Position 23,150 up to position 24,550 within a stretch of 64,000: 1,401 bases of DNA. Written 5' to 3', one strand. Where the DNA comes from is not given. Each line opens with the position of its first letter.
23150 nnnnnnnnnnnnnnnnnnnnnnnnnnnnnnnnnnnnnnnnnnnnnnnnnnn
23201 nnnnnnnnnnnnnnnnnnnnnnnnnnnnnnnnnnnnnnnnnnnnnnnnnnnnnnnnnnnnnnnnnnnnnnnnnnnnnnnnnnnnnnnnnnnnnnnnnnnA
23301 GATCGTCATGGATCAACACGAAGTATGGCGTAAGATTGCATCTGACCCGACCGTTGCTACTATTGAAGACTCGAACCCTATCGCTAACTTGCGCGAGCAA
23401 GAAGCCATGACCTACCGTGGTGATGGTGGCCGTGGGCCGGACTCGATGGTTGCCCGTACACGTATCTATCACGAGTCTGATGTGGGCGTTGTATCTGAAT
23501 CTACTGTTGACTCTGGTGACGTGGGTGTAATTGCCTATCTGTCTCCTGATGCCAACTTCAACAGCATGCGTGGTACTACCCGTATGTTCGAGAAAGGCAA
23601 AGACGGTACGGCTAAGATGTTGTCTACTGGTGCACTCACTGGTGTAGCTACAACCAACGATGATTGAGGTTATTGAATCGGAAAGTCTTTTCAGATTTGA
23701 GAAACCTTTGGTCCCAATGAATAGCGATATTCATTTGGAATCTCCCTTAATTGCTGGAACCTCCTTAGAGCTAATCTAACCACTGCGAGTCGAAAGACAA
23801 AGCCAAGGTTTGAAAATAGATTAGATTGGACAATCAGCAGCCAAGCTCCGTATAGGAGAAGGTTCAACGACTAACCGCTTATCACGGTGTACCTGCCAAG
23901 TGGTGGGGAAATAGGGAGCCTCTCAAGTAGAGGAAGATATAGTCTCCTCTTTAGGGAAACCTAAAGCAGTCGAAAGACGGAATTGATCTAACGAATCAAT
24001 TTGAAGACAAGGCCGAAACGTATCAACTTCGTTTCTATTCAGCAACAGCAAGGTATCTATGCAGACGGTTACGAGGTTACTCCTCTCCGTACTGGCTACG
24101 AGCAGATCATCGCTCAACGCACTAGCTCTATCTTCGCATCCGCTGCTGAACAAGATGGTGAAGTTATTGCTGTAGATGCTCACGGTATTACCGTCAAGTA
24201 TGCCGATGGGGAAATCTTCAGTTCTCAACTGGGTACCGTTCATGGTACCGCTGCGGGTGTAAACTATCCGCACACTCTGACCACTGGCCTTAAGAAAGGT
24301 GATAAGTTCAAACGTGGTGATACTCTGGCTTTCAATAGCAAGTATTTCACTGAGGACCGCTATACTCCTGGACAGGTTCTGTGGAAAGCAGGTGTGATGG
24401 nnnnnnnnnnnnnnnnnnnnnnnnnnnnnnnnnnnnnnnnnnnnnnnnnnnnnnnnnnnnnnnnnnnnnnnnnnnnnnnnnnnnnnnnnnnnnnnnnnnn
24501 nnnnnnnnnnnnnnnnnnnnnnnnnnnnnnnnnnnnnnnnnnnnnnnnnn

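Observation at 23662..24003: ORF-less group I intron interrupting the RNAP beta-like gene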

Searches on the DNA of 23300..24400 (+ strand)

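Call 6: search_dna_similar(query=window:23300-24400:+, collection=phages, mode=near, max_rows=30)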
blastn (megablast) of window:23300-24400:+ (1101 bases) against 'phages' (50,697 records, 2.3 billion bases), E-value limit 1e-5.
Records with a match: 44; places in all: 44; records where one place covers at least 80% of the query: 0.
Best place of each record, by identity: 80-90% 40; 60-80% 4.
By first word of the organism name: Pseudomonas 44.
By host as written in the record: Pseudomonas aeruginosa 19; - 8; Pseudomonas aeruginosa PAO1 6; Pseudomonas aeruginosa strain PAO1 2; Pseudomonas aeruginosa ATCC 10145 2; Pseudomonas aeruginosa BWKH36 1; Pseudomonas chlororaphis 1; Pseudomonas aeruginosa N1803-4At 1; and 4 more.
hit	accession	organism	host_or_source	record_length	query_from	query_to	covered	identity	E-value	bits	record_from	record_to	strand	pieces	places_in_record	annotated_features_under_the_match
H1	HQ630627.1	Pseudomonas phage PhiPA3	Pseudomonas aeruginosa strain PAO1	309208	412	1101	63%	76.2%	1e-92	346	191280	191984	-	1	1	209: hypothetical protein | 210: putative endonuclease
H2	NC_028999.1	Pseudomonas phage PhiPA3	Pseudomonas aeruginosa strain PAO1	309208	412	1101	63%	76.2%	1e-92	346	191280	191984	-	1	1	209: RNA polymerase beta subunit | 210: putative endonuclease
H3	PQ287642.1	Pseudomonas phage HHBS36_1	Pseudomonas aeruginosa BWKH36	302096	714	1101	35%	83.4%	6e-96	357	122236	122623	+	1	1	RNA polymerase beta subunit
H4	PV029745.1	Pseudomonas phage phiHQ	Pseudomonas aeruginosa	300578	714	1101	35%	82.9%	1e-92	346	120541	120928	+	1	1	hypothetical protein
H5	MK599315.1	Pseudomonas phage PA1C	Pseudomonas aeruginosa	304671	714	1101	35%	82.9%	1e-92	346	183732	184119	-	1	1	putative RNA polymerase beta subunit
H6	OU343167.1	Pseudomonas phage vB_PaeM_phiLBG22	-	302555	714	1101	35%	82.9%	1e-92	346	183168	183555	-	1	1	record has no annotation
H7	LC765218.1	Pseudomonas phage BRkr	Pseudomonas aeruginosa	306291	714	1101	35%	82.9%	1e-92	346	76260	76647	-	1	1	hypothetical protein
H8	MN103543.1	Pseudomonas phage vB_PaeM_PS119XW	-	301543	714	1101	35%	82.6%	6e-91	340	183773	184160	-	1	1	hypothetical protein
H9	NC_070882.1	Pseudomonas phage vB_PaeM_PS119XW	-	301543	714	1101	35%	82.6%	6e-91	340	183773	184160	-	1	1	hypothetical protein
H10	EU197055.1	Pseudomonas phage 201phi2-1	-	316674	559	914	32%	73.4%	5e-27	128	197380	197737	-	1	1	putative RNA polymerase beta subunit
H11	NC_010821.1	Pseudomonas phage 201phi2-1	Pseudomonas chlororaphis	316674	559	914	32%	73.4%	5e-27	128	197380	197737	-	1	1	RNA polymerase beta subunit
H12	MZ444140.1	Pseudomonas phage PA7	Pseudomonas aeruginosa Y12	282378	442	553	10%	87.9%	5e-27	128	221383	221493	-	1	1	none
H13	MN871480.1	Pseudomonas phage PaSz-1_45_270k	Pseudomonas aeruginosa PAO1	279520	442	553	10%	87.9%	5e-27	128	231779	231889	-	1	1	record has no annotation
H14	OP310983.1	Pseudomonas phage Koomba boorn-mokiny kep-wari Wadjak 1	Pseudomonas aeruginosa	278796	442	553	10%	87.9%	5e-27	128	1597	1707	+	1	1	none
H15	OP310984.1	Pseudomonas phage Koomba boorn-mokiny kep-wari Wadjak 2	Pseudomonas aeruginosa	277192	442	553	10%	87.9%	5e-27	128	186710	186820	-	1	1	none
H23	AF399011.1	Pseudomonas phage phiKZ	-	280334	442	553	10%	87.1%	2e-25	122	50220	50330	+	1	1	none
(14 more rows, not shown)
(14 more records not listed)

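Call 7: get_annotated_region(hit=H2, flank=5000)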
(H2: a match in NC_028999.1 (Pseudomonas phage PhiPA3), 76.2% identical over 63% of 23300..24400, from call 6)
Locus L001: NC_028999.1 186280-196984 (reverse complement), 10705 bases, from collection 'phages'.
description: Pseudomonas phage PhiPA3, complete genome.
organism: Pseudomonas phage PhiPA3 (NCBI taxid 998086)
taxonomy: Viruses; Duplodnaviria; Heunggongvirae; Uroviricota; Caudoviricetes; Miltoncavirus; Miltoncavirus PhiPA3
host: Pseudomonas aeruginosa strain PAO1; source: -; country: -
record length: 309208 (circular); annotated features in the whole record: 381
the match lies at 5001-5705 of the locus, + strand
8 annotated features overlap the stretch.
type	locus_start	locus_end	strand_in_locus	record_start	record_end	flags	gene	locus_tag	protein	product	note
CDS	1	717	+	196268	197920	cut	212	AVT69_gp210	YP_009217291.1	RNA polymerase beta subunit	similar to gp275 in Pseudomonas phage 201phi2-1, gp180 Pseudomonas phage phiKZ, PPEV_gp184 Pseudomonas phage EL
CDS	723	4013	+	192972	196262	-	211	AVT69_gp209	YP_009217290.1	RNA polymerase beta subunit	similar to gp273/274 in Pseudomonas phage 201phi2-1, gp178 Pseudomonas phage phiKZ, PPEV_gp186 Pseudomonas phage EL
CDS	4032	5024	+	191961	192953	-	210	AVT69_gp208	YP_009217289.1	putative endonuclease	similar to gp179 in Pseudomonas phage phiKZ in Staphylococcus warneri L37603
CDS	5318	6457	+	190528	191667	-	209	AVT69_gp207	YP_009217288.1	RNA polymerase beta subunit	similar to gp178 in Pseudomonas phage phiKZ, gp273/274 Pseudomonas phage 201phi2-1, PPEV_gp187 Pseudomonas phage EL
CDS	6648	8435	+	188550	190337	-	208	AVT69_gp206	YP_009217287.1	hypothetical protein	similar to gp271 in Pseudomonas phage 201phi2-1, gp177 Pseudomonas phage phiKZ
CDS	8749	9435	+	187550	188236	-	207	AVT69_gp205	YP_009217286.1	hypothetical protein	-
CDS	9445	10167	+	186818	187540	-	206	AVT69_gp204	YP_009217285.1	virion structural protein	similar to gp269 in Pseudomonas phage 201phi2-1, gp176 Pseudomonas phage phiKZ, PPEV_gp191 Pseudomonas phage EL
CDS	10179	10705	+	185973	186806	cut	205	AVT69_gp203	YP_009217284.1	head maturation protease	similar to gp175 in Pseudomonas phage phiKZ, gp268 Pseudomonas phage 201phi2-1, PPEV_gp192 Pseudomonas phage EL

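Call 8: get_annotated_region(hit=H11, flank=5000)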
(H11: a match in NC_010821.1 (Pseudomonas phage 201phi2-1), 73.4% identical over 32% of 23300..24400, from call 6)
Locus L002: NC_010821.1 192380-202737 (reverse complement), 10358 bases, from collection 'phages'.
description: Pseudomonas phage 201phi2-1, complete genome.
organism: Pseudomonas phage 201phi2-1 (NCBI taxid 198110)
taxonomy: Viruses; Duplodnaviria; Heunggongvirae; Uroviricota; Caudoviricetes; Serwervirus; Serwervirus 201phi21
host: Pseudomonas chlororaphis; source: -; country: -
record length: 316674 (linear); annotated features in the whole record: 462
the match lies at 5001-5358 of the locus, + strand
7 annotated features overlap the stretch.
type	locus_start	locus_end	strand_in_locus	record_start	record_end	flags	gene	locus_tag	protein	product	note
CDS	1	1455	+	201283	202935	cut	-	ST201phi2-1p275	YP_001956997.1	RNA polymerase beta subunit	gp275; identified using mass spectrometry; similar to phiKZ gp180 and EL gp184; ORF275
CDS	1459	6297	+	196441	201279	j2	-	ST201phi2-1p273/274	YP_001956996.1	RNA polymerase beta subunit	gp273/274; identified using mass spectrometry; similar to phiKZ gp178, EL gp186 and EL gp187; interrupted by a mobile ...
CDS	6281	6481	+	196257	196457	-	-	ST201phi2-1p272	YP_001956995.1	hypothetical protein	gp272; ORF272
CDS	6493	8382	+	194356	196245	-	-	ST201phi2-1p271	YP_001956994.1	hypothetical protein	gp271; identified by mass spectrometry; similar to phiKZ gp177; ORF271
CDS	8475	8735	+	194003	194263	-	-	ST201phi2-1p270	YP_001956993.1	hypothetical protein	gp270; ORF270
CDS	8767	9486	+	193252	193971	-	-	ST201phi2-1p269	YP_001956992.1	virion structural protein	gp269; single peptide detected by mass spectrometry; similar to phiKZ gp176 and EL gp191; ORF269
CDS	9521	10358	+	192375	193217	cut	-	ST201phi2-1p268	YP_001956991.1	head maturation protease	gp268; identified as virion protein by mass spectrometry; similar to phiKZ gp175 and EL gp192; ORF268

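Call 9: get_annotated_region(hit=H23, flank=4000)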
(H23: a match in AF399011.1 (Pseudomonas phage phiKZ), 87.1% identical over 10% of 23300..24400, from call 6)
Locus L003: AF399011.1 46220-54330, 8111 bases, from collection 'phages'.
description: Pseudomonas phage phiKZ, complete genome.
organism: Pseudomonas phage phiKZ (NCBI taxid 2905945)
taxonomy: Viruses; Duplodnaviria; Heunggongvirae; Uroviricota; Caudoviricetes; Phikzvirus; Phikzvirus phiKZ
host: -; source: -; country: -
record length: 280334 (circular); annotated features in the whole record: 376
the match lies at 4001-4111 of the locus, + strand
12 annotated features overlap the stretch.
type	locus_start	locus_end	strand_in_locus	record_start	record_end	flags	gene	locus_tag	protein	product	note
CDS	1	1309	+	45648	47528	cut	-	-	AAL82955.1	PHIKZ054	-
CDS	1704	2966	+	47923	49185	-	-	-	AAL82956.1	PHIKZ055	-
CDS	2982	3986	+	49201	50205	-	-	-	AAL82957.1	PHIKZ056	-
CDS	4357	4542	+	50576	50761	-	-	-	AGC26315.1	PHIKZ056.1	-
CDS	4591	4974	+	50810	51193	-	-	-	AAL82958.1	PHIKZ057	-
CDS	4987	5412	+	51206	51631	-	-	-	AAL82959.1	PHIKZ058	-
CDS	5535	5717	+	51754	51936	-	-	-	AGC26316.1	PHIKZ058.1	-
CDS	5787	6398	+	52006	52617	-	-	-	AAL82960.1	PHIKZ059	-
CDS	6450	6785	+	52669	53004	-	-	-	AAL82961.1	PHIKZ060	-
CDS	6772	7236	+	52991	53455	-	-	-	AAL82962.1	PHIKZ061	-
CDS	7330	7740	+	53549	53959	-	-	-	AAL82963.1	PHIKZ062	-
CDS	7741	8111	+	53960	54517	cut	-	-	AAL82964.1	PHIKZ063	-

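Call 10: get_annotated_region(hit=H3, flank=5000)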
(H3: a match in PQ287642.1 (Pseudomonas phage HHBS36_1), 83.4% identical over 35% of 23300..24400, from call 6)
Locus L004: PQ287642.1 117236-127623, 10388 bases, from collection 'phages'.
description: Pseudomonas phage HHBS36_1, complete genome.
organism: Pseudomonas phage HHBS36_1 (NCBI taxid 3390392)
taxonomy: Viruses
host: Pseudomonas aeruginosa BWKH36; source: sewage waters; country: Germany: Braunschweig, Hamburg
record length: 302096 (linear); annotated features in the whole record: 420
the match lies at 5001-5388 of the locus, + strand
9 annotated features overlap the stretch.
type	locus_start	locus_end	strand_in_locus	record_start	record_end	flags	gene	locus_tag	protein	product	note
CDS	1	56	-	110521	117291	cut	-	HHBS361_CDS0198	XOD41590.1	tail fiber protein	-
CDS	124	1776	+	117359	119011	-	-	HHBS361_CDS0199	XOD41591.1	RNA polymerase beta subunit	-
CDS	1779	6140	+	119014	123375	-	-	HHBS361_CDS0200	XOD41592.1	RNA polymerase beta subunit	-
CDS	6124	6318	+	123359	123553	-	-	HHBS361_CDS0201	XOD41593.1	hypothetical protein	-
CDS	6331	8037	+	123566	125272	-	-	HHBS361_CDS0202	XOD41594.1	hypothetical protein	-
CDS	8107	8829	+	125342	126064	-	-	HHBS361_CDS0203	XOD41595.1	virion structural protein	-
CDS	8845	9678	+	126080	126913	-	-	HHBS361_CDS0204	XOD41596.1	head maturation protease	-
CDS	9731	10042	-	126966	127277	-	-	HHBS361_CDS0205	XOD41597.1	hypothetical protein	-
CDS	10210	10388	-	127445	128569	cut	-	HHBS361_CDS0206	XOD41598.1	hypothetical protein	-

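Call 21: search_rna_families(sources=[L001, L002, L003, L004], threshold=gathering)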
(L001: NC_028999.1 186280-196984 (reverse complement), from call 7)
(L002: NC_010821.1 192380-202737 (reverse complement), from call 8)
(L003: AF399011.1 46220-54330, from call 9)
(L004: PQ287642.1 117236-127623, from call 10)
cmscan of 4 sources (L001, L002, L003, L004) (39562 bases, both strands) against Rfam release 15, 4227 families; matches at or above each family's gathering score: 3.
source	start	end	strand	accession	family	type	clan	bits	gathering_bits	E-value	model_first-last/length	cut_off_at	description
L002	4887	5107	+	RF00028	Intron_gpI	Intron;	-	87.4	50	3.8e-21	1-253/253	no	Group I catalytic intron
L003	3949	4270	+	RF00028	Intron_gpI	Intron;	-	75.6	50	1.4e-17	1-253/253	no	Group I catalytic intron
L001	4981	5269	+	RF00028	Intron_gpI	Intron;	-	67.8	50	3e-15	1-253/253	no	Group I catalytic intron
